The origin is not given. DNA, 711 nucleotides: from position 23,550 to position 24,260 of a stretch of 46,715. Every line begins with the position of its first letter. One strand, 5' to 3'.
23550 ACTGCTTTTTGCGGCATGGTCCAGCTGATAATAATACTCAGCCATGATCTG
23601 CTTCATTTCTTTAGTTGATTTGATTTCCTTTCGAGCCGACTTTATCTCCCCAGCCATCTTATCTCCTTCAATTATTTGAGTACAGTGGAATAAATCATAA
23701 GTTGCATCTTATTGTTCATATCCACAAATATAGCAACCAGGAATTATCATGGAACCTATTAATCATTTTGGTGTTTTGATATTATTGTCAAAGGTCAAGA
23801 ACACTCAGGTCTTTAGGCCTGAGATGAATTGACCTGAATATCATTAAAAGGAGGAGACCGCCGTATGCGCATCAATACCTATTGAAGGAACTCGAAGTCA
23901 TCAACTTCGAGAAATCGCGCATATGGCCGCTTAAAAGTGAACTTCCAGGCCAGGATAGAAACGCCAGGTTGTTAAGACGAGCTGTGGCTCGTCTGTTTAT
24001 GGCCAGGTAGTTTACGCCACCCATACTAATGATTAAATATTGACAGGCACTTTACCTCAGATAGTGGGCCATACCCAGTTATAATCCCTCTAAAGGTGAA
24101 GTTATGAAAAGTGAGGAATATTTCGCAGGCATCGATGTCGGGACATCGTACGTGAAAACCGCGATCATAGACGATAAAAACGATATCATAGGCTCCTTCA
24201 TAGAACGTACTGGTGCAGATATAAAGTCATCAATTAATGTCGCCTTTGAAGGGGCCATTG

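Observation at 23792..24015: Copy 2 of the structured element lies in a divergent promoter region between the dehydratase-family operon and the activase/CoA-ligase operon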

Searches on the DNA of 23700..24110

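Call 8: search_rna_families(source=window, start=23700, end=24110, threshold=evalue, max_evalue=10, show_alignments=2)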
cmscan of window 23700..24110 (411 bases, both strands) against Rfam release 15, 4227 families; matches with E-value up to 10: 3.
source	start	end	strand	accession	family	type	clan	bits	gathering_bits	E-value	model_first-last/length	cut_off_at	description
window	23991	24080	-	RF00663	mir-183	Gene; miRNA;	CL00093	14.8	53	2.3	1-74/74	no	mir-183 microRNA precursor family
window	23734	23797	-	RF01189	sn1502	Gene; snRNA; snoRNA; CD-box;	-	14.5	60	4.7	1-87/87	no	Small nucleolar RNA sn1502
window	23855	23908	-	RF01150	sR11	Gene; snRNA; snoRNA; CD-box;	-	12.6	39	7.5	1-57/57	no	Small nucleolar RNA sR11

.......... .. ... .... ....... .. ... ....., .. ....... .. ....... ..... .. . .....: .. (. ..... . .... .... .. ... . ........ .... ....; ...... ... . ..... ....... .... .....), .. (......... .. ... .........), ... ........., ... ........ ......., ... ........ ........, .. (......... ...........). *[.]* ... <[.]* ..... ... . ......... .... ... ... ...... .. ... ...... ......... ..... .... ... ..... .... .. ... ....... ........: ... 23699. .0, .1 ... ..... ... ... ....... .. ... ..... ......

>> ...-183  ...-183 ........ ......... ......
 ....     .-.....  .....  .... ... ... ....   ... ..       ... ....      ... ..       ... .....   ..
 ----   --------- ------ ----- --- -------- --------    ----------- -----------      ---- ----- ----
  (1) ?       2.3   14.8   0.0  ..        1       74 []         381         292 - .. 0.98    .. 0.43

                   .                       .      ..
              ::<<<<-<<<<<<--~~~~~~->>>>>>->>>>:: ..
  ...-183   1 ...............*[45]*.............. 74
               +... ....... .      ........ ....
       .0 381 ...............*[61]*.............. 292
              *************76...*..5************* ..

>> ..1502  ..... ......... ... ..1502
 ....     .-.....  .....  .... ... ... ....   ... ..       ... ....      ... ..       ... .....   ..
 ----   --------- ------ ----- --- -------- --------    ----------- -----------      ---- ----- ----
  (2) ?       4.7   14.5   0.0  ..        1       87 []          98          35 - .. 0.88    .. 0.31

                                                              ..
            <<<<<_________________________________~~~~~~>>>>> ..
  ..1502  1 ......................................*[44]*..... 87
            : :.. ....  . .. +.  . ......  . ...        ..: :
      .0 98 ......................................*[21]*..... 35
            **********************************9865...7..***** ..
